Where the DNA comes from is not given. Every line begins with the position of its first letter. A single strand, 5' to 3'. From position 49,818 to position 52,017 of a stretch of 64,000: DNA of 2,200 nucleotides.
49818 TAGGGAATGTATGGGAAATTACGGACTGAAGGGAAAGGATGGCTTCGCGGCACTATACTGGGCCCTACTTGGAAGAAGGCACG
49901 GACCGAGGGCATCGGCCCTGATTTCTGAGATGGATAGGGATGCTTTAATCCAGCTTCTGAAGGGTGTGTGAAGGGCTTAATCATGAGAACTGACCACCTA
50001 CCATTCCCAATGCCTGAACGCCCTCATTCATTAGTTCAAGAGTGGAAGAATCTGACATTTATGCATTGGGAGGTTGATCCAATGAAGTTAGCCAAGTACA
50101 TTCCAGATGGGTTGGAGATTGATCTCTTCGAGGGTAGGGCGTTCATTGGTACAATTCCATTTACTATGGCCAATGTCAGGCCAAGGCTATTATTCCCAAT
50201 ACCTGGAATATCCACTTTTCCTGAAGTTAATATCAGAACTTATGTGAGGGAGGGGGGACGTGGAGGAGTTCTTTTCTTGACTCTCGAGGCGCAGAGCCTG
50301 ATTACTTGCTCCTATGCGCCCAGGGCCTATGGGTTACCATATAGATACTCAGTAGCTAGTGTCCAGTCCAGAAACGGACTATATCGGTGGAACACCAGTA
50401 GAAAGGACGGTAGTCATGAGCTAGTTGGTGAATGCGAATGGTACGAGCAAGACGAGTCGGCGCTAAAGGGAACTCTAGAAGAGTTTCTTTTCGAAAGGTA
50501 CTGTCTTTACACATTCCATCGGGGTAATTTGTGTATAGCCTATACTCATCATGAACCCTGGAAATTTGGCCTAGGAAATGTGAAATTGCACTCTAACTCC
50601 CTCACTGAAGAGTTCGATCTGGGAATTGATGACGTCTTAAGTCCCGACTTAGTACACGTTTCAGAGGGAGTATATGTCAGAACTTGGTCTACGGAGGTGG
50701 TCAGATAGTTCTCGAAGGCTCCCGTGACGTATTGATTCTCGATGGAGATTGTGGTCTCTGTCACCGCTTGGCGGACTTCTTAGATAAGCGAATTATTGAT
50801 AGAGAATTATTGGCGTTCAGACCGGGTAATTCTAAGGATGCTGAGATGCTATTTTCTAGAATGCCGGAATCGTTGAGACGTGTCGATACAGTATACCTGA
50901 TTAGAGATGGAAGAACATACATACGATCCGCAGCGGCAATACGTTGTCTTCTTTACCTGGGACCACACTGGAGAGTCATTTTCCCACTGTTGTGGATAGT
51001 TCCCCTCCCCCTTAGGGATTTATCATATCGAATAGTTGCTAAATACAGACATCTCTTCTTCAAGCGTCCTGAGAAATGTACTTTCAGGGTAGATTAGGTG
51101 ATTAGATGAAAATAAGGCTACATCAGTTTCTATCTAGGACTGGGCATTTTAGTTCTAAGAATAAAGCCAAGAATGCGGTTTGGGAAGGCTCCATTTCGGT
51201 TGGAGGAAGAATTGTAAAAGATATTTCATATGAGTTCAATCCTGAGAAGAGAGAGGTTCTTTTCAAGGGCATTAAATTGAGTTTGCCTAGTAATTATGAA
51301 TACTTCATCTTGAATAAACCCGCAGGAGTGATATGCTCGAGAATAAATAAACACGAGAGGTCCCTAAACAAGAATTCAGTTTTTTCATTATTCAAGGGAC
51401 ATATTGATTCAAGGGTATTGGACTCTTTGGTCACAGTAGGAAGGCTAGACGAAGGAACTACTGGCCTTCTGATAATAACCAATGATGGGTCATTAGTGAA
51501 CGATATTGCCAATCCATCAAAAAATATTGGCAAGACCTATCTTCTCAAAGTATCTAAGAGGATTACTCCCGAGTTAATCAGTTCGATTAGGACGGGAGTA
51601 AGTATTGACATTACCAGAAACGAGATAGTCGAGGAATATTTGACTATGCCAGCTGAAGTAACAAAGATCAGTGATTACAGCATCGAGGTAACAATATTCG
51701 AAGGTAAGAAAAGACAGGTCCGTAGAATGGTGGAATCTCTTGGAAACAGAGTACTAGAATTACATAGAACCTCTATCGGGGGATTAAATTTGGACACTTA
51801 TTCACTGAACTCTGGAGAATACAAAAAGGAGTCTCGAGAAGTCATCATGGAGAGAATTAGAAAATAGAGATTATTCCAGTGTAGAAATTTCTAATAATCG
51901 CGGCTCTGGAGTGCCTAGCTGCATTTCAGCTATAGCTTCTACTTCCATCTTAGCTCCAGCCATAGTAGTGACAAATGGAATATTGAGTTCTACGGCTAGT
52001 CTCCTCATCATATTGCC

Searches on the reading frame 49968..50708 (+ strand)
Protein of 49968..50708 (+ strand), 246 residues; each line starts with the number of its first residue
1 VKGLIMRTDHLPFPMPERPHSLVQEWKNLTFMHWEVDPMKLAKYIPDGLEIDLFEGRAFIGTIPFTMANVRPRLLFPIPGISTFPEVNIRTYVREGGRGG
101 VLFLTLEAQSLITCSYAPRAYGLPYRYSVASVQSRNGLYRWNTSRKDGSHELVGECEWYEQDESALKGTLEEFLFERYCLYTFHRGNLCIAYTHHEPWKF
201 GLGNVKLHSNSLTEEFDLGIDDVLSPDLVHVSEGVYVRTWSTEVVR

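Call 13: search_protein_families(library=pfam, proteins=[window:49968-50708:+], max_evalue=0.001)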
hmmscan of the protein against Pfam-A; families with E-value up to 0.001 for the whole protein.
window:49968-50708:+ (246 aa): 1 family
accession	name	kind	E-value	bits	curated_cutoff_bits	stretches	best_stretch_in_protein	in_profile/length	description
PF09844.14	DUF2071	-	3.2e-56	190.7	27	1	24-235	2-211/212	Uncharacterized conserved protein (COG2071)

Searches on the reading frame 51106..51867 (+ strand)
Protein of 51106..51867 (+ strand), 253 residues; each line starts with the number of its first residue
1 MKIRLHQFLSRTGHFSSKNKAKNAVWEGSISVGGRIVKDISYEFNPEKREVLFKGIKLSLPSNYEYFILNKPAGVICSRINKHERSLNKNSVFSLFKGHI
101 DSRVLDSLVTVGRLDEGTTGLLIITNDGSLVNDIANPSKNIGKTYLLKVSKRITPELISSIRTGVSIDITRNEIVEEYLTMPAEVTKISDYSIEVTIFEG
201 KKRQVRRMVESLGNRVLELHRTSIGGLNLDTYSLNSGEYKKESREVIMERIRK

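Call 13: search_protein_families(library=pfam, proteins=[window:51106-51867:+], max_evalue=0.001)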
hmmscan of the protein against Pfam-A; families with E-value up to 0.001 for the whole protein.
window:51106-51867:+ (253 aa): 3 families
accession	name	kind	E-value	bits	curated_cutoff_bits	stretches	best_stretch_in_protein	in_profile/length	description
PF00849.27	PseudoU_synth_2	-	9.1e-19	68.6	26.8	1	66-210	2-151/152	RNA pseudouridylate synthase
PF01479.30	S4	-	2e-07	31.1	22.8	1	4-46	2-44/48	S4 domain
PF22421.1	SYY_C-terminal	-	9.8e-05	22.6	27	1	3-49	19-65/83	Tyrosine--tRNA ligase SYY-like C-terminal domain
